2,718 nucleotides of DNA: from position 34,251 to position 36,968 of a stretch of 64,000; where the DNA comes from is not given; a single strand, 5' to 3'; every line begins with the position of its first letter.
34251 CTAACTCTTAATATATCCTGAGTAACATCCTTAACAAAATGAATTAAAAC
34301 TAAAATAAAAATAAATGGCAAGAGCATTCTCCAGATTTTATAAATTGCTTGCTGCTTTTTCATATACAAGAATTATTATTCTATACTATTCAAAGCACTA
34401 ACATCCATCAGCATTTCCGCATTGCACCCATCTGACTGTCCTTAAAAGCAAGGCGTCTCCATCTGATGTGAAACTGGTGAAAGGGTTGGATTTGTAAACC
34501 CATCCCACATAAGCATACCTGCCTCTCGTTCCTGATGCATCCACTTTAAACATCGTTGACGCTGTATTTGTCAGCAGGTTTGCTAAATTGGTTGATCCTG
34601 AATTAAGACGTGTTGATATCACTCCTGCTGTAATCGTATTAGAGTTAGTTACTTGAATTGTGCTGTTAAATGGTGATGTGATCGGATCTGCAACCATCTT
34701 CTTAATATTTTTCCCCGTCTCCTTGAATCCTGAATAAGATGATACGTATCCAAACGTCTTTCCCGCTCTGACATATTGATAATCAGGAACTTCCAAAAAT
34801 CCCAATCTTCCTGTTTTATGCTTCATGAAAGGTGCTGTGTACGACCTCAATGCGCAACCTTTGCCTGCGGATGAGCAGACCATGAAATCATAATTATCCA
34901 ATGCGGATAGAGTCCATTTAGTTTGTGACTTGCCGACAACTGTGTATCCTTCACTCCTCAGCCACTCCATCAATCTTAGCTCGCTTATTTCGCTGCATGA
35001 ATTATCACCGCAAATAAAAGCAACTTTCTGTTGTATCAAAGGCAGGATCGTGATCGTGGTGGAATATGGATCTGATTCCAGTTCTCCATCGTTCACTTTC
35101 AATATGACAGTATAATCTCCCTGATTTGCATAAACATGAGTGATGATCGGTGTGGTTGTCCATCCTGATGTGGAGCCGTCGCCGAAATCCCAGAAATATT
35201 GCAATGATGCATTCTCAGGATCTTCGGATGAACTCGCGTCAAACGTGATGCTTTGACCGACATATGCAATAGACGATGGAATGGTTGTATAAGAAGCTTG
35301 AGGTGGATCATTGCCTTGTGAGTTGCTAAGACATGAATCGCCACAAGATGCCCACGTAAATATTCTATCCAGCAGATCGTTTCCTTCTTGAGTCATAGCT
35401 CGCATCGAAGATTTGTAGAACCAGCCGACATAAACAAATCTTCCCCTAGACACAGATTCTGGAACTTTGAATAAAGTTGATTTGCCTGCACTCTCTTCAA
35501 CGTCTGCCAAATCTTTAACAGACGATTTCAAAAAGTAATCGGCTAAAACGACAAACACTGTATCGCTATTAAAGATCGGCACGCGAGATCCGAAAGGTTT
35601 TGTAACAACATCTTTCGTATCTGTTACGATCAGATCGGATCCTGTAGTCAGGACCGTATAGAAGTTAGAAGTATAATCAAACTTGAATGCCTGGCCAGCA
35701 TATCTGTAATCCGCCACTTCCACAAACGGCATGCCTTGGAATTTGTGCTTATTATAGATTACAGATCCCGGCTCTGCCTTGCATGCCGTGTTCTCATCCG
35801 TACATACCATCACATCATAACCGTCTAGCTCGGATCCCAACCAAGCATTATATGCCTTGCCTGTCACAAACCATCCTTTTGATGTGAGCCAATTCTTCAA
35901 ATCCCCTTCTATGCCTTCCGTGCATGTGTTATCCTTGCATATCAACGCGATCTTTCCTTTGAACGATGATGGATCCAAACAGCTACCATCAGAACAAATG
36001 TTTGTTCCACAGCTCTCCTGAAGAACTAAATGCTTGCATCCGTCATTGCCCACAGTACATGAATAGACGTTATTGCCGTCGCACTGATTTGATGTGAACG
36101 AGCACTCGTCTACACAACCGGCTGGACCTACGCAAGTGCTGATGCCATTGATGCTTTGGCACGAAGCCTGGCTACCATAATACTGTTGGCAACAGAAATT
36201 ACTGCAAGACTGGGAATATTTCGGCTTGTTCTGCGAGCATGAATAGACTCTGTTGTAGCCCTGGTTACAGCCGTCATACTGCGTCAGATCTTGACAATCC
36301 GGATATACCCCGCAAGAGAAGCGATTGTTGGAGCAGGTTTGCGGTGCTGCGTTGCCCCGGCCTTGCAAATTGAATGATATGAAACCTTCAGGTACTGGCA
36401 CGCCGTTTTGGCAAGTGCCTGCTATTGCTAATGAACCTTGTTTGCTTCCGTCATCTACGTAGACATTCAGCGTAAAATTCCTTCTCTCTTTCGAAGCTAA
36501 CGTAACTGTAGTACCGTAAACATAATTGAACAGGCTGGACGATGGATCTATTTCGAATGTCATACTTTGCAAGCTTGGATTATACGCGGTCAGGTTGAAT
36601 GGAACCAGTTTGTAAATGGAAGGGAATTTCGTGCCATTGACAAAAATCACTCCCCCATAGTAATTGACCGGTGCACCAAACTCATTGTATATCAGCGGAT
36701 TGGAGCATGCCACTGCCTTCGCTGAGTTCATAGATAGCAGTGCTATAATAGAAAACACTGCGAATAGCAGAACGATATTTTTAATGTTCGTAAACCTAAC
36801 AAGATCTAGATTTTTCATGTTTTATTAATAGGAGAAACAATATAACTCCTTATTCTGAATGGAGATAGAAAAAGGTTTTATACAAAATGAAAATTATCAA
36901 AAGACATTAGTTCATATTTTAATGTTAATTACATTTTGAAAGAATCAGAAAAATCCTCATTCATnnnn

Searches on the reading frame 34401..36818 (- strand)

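Call 71: search_protein_families(library=pfam, proteins=[window:34401-36818:-], max_evalue=0.001)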
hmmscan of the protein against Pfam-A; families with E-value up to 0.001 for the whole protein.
window:34401-36818:- (806 aa): 2 families
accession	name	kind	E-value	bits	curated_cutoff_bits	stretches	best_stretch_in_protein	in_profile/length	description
PF18911.6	PKD_4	-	1.2e-16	61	27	1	503-579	1-72/85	PKD domain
PF00801.26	PKD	-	6.1e-12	45.8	23.5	1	516-578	9-68/80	PKD domain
